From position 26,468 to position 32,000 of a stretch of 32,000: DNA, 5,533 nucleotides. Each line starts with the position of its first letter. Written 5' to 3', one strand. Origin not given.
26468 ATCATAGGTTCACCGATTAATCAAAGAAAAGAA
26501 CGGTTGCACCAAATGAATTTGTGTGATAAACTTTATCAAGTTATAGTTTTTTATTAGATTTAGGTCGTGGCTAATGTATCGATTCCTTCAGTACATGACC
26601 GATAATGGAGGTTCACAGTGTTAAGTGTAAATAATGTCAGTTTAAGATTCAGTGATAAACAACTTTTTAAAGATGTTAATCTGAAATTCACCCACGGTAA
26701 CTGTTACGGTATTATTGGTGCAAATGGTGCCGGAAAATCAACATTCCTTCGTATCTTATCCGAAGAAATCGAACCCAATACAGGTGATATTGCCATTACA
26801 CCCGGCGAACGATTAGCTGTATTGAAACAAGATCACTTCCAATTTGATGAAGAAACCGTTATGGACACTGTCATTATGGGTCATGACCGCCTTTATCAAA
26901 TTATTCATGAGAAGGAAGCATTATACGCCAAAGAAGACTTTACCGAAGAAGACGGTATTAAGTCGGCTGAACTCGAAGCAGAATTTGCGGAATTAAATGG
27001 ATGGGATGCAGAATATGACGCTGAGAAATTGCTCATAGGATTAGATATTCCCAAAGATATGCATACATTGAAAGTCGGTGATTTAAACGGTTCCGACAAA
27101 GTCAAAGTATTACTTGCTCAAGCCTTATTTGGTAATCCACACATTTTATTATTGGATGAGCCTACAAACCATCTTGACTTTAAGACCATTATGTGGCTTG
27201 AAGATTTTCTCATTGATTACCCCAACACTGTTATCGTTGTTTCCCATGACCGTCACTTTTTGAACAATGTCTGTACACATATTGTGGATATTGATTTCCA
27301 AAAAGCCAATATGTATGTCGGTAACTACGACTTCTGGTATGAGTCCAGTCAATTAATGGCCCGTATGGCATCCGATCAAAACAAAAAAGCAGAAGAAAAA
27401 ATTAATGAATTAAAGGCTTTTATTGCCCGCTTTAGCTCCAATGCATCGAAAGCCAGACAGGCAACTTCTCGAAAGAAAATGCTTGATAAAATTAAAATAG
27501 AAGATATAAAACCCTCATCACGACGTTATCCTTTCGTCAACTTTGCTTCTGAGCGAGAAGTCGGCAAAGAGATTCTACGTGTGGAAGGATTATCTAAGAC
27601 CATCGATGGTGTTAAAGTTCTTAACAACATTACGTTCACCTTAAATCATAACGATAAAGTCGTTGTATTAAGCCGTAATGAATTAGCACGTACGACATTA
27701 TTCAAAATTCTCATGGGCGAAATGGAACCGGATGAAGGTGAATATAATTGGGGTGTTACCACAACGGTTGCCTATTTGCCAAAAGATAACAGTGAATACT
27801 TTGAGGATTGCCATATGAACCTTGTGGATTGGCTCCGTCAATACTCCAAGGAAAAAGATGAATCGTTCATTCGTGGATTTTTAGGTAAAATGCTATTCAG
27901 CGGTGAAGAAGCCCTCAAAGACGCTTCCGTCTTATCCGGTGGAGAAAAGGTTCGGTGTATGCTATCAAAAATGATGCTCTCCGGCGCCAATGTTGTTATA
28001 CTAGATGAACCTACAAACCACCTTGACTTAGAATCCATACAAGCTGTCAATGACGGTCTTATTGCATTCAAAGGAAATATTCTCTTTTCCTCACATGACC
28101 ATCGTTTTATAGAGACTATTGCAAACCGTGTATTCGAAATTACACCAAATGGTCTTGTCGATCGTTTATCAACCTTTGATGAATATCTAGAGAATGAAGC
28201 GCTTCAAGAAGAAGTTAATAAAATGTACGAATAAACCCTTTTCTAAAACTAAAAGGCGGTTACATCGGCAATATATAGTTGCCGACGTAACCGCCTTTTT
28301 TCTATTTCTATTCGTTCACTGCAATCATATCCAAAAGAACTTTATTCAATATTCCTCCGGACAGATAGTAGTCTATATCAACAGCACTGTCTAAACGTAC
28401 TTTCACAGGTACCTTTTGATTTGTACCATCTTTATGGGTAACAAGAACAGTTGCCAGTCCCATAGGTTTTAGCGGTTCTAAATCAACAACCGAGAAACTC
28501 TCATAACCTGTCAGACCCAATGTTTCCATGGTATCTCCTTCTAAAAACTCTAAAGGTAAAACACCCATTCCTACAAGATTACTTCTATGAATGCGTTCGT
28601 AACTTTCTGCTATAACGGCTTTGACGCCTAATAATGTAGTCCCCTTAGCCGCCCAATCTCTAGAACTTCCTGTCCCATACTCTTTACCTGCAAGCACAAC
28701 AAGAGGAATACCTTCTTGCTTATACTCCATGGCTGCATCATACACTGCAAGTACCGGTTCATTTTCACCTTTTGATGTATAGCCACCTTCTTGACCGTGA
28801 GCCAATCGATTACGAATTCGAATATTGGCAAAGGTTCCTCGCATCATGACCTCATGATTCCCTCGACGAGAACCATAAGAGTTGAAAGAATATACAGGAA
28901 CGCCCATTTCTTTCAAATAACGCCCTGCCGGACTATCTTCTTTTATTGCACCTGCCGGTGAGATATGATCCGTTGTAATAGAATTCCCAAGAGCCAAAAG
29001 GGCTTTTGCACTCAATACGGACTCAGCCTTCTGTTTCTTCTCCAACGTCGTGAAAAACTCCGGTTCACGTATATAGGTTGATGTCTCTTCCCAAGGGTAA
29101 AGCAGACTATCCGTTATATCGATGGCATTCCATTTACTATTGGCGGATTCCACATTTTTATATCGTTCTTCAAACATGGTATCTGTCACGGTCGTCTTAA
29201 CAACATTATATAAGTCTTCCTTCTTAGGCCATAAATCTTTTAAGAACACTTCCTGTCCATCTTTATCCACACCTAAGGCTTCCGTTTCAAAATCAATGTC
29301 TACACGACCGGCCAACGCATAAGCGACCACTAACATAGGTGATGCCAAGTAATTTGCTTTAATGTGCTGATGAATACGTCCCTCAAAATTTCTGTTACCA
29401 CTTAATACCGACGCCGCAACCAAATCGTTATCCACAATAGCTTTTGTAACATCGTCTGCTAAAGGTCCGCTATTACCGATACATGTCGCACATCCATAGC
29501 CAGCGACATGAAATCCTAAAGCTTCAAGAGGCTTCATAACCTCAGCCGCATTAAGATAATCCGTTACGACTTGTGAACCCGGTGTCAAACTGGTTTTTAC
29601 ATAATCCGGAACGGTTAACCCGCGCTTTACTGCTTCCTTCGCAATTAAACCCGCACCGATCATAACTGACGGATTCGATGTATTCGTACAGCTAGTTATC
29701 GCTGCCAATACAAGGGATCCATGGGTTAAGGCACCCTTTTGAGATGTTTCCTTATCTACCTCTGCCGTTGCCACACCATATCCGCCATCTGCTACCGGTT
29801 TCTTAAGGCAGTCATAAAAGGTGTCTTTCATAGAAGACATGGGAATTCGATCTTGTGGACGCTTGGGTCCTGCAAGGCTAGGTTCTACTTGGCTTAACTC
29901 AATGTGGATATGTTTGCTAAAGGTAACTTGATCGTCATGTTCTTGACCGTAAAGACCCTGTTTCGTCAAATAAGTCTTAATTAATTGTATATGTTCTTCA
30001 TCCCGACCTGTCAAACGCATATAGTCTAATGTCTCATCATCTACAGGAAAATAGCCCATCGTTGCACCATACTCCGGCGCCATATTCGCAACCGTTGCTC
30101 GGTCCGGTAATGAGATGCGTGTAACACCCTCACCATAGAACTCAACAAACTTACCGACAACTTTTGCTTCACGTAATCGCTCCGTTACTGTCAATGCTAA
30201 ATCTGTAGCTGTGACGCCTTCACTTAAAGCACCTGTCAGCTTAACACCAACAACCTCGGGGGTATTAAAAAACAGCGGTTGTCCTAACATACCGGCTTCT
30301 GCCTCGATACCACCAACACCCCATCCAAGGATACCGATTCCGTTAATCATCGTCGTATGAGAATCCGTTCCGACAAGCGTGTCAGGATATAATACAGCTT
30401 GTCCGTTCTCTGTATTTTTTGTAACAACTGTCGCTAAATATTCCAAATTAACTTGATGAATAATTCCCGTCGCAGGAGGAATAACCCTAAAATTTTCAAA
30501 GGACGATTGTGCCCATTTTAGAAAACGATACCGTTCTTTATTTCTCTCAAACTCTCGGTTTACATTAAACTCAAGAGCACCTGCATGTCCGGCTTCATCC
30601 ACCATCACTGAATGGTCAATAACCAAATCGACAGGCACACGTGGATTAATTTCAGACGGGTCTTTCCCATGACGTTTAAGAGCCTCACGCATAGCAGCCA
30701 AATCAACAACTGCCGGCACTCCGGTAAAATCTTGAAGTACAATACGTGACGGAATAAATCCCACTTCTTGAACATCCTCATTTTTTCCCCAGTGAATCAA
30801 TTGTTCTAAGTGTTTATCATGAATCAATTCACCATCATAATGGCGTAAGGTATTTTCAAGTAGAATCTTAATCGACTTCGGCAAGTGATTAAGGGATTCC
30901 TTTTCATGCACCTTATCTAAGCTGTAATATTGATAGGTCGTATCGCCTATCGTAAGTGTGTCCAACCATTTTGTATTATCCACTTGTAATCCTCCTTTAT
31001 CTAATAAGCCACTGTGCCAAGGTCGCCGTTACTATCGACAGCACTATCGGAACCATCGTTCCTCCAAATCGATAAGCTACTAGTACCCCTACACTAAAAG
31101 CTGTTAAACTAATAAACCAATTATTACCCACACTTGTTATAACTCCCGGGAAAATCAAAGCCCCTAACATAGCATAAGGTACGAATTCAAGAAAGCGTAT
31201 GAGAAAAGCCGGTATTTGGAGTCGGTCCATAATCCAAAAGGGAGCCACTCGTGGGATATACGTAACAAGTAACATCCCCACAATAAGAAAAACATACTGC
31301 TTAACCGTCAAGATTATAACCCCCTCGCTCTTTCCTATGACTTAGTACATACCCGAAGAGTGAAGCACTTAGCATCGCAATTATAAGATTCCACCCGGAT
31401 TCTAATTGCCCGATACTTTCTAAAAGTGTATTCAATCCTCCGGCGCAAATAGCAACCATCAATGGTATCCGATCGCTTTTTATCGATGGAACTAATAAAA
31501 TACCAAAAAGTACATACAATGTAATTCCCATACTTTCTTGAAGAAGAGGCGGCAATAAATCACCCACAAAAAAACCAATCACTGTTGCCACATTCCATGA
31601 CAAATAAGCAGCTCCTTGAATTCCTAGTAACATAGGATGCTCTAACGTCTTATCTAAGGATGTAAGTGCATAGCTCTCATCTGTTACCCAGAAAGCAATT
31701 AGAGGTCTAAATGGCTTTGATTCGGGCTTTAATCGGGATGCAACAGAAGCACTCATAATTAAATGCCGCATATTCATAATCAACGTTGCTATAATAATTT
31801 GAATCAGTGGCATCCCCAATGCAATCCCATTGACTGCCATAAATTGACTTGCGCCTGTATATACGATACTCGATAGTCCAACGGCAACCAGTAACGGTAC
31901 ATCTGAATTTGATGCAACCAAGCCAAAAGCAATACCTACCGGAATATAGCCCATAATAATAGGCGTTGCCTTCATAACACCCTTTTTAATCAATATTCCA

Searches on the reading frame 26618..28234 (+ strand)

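Call 8: search_protein_families(library=pfam, proteins=[window:26618-28234:+], max_evalue=0.0001)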
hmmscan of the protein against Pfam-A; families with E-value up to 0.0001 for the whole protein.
window:26618-28234:+ (538 aa): 4 families
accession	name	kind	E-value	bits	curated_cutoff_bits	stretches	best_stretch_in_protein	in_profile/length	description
PF00005.33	ABC_tran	-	1.4e-36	126.5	25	2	17-184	1-137/137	ABC transporter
PF12848.13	ABC_tran_Xtn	-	3.3e-20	72.4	25.9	1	223-307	1-83/85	ABC transporter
PF13304.12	AAA_21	-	1.7e-11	45.2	27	0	30-86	2-71/304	AAA domain, putative AbiEii toxin, Type IV TA system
PF02463.25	SMC_N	-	6.4e-07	29.5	40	0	300-508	135-211/220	RecF/RecN/SMC N terminal domain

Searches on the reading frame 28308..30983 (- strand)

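Call 8: search_protein_families(library=pfam, proteins=[window:28308-30983:-], max_evalue=0.0001)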
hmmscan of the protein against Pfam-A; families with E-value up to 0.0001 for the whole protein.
window:28308-30983:- (891 aa): 2 families
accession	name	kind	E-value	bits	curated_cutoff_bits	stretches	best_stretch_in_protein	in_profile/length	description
PF00330.25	Aconitase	-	1.4e-161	539.1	28.7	1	70-559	13-463/463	Aconitase family (aconitate hydratase)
PF00694.25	Aconitase_C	-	9.1e-45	152.6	22.8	1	688-815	3-130/131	Aconitase C-terminal domain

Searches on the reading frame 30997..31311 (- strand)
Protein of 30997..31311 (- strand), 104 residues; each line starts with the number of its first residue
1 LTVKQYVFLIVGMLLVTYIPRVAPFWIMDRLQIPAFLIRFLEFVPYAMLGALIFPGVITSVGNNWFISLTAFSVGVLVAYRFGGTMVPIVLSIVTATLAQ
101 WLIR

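Call 8: search_protein_families(library=pfam, proteins=[window:30997-31311:-], max_evalue=0.0001)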
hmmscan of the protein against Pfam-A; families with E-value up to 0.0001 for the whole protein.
window:30997-31311:- (104 aa): 1 family
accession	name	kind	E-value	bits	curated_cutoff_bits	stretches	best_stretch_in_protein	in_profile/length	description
PF05437.17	AzlD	-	3.5e-19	69.2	23.7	1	7-99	2-98/99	Branched-chain amino acid transport protein (AzlD)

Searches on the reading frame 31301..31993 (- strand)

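Call 8: search_protein_families(library=pfam, proteins=[window:31301-31993:-], max_evalue=0.0001)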
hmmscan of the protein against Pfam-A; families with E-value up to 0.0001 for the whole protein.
window:31301-31993:- (230 aa): 1 family
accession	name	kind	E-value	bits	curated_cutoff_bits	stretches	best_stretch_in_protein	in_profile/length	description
PF03591.19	AzlC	-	1.1e-40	139.7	32.1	1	11-147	1-137/137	AzlC protein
